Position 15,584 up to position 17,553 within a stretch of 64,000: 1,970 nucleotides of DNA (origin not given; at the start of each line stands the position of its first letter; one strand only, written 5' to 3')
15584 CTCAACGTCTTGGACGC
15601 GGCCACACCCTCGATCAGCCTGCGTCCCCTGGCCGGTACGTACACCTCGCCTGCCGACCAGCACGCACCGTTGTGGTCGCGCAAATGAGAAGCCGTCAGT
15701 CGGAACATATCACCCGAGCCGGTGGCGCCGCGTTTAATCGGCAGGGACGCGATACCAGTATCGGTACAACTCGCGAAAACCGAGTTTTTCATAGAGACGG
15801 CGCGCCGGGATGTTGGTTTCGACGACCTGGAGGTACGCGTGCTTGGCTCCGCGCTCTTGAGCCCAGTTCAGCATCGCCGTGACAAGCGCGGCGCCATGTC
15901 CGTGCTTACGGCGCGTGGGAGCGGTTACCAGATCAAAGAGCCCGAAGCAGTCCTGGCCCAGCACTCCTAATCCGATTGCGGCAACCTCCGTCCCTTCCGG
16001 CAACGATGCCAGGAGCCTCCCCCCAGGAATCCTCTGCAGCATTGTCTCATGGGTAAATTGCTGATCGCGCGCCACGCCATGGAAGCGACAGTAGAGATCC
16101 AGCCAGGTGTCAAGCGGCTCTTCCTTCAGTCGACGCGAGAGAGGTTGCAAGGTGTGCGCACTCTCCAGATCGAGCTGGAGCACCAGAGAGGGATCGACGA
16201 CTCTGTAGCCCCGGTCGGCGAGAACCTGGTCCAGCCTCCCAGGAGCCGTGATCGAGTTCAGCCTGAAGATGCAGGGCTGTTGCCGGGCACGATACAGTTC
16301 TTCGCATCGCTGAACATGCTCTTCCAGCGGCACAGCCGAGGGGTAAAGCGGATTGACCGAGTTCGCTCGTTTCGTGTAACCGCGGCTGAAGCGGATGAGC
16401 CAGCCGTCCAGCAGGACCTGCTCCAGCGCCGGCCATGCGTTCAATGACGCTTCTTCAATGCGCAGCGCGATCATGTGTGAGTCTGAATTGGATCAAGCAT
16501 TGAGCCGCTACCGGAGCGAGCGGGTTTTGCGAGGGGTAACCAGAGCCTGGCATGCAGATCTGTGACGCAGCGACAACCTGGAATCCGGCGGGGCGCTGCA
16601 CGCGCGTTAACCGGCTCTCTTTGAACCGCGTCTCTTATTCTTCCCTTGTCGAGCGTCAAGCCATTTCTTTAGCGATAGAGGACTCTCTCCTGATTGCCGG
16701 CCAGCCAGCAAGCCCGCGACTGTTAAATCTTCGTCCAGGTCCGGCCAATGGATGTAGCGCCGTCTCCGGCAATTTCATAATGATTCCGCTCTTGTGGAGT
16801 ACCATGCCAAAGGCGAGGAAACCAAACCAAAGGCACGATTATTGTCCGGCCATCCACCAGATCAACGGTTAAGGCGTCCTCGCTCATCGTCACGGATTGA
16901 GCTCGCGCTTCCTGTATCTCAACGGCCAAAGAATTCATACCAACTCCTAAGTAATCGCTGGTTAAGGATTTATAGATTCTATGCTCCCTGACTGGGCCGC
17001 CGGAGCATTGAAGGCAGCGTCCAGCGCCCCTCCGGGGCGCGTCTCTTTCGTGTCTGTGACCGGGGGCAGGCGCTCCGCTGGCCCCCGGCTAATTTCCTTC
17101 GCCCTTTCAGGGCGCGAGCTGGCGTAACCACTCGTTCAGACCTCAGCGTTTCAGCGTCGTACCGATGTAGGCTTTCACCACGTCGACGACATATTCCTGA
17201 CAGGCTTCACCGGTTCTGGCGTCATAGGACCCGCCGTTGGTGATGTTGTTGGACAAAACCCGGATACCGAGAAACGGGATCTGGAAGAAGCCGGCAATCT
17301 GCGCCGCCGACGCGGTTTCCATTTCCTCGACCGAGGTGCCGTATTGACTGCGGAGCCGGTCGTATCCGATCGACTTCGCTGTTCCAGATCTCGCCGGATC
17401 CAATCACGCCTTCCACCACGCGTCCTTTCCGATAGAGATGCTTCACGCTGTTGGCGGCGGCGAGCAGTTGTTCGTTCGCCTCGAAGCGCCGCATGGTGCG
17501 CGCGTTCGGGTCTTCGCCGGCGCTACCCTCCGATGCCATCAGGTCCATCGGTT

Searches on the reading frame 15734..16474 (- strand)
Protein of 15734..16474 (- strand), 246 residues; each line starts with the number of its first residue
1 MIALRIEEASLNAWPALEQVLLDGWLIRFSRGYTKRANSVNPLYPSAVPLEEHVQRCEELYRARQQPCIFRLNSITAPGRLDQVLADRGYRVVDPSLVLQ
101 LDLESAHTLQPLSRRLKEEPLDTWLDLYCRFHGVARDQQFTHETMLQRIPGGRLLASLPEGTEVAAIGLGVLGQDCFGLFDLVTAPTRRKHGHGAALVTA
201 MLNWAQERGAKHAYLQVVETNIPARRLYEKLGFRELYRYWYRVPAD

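Call 17: search_protein_families(library=pfam, proteins=[window:15734-16474:-])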
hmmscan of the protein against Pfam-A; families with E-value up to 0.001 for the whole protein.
window:15734-16474:- (246 aa): 6 families
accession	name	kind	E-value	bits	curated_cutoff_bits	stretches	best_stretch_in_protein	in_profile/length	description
PF24553.2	Rv0428c_C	-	5.1e-34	118.3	27.2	1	6-241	7-223/224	Probable histone acetyltransferase Rv0428c C-terminal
PF00583.31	Acetyltransf_1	-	2.1e-15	57.5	20.7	1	123-233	3-116/116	Acetyltransferase (GNAT) family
PF08445.16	FR47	-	2.7e-10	40.5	22.1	1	175-240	20-85/86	FR47-like protein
PF13508.13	Acetyltransf_7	-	2.3e-09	37.9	27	1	161-235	12-84/84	Acetyltransferase (GNAT) domain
PF13673.13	Acetyltransf_10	-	9.9e-07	29.2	23.6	1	141-236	18-110/128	Acetyltransferase (GNAT) domain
PF13302.13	Acetyltransf_3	-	0.0002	22.5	25.4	1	178-234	81-138/138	Acetyltransferase (GNAT) domain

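Call 25: find_encoding_contigs(protein=window:15734-16474:-, flank=10000, max_places=10)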
Protein window:15734-16474:- (246 aa): no gene with exactly this product is on record in the collection.

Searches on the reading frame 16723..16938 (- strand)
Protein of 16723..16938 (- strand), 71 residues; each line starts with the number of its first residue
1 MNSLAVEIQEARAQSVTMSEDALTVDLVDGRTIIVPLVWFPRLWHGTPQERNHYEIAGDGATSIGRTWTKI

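Call 47: search_protein_families(library=pfam, proteins=[window:16723-16938:-], max_evalue=0.01)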
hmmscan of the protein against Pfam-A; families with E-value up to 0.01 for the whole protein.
window:16723-16938:- (71 aa): 1 family
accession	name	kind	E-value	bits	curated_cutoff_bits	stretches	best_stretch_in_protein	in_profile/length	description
PF10387.14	DUF2442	-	2.5e-10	40.9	23.9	1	14-60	2-49/72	Protein of unknown function (DUF2442)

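Call 76: find_encoding_contigs(protein=window:16723-16938:-, flank=6000, max_places=6)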
Protein window:16723-16938:- (71 aa): no gene with exactly this product is on record in the collection.

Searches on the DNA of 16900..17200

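Call 95: search_rna_families(source=window, start=16900, end=17200, threshold=evalue, max_evalue=10, show_alignments=2)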
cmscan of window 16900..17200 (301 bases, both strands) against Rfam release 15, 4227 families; matches with E-value up to 10: 5.
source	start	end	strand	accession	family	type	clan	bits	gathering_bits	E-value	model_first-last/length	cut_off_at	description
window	17075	17114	+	RF01687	Acido-Lenti-1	Gene; sRNA;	-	24.2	37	0.0012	1-46/46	no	Acido-Lenti-1 RNA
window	17016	17093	-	RF03034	nrdJ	Gene; sRNA;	-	19.2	40.3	0.24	1-80/80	no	nrdJ RNA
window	16953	17094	+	RF02342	ar7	Gene; sRNA;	-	17.6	60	0.18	1-145/145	no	Alphaproteobacterial sRNA ar7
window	17022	17038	-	RF02804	PyrR206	Gene; snRNA; snoRNA; HACA-box;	-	15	46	2.9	13-29/60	no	Pyrobaculum sRNA 206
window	16983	17045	+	RF02801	PyrR201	Gene; snRNA; snoRNA; HACA-box;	-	14.6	49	7.5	1-68/68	no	Pyrobaculum sRNA 201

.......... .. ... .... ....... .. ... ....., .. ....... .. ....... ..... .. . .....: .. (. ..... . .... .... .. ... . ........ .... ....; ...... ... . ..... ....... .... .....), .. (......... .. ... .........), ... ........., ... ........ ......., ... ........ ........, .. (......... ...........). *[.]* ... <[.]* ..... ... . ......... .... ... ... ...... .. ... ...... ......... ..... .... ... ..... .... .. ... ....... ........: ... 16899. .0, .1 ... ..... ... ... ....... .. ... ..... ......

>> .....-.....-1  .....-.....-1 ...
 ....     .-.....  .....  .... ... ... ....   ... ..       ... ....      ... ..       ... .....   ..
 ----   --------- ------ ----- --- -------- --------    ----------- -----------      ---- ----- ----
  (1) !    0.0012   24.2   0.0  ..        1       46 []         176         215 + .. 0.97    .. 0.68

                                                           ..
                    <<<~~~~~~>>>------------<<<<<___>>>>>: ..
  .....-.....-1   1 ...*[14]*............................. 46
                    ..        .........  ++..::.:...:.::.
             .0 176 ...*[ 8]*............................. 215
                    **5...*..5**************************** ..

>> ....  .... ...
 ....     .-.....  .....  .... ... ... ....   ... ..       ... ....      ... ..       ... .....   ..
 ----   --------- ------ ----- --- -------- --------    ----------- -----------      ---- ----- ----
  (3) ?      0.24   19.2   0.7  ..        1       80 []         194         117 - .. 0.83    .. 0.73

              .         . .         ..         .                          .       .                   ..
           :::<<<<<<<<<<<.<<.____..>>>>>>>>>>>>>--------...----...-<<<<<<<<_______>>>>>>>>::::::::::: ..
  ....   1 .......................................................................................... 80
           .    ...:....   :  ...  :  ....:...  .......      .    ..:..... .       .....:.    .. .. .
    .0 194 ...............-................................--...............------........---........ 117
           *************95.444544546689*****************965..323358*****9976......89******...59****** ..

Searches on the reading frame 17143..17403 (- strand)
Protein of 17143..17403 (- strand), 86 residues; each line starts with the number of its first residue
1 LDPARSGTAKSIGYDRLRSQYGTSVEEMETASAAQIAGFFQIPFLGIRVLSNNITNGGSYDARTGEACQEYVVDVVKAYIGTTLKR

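Call 47: search_protein_families(library=pfam, proteins=[window:17143-17403:-], max_evalue=0.01)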
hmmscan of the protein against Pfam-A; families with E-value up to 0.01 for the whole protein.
window:17143-17403:- (86 aa): 1 family
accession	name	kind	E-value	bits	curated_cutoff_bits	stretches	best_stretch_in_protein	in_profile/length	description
PF01048.26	PNP_UDP_1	-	5.1e-10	39.6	25.1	1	16-80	162-232/233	Phosphorylase superfamily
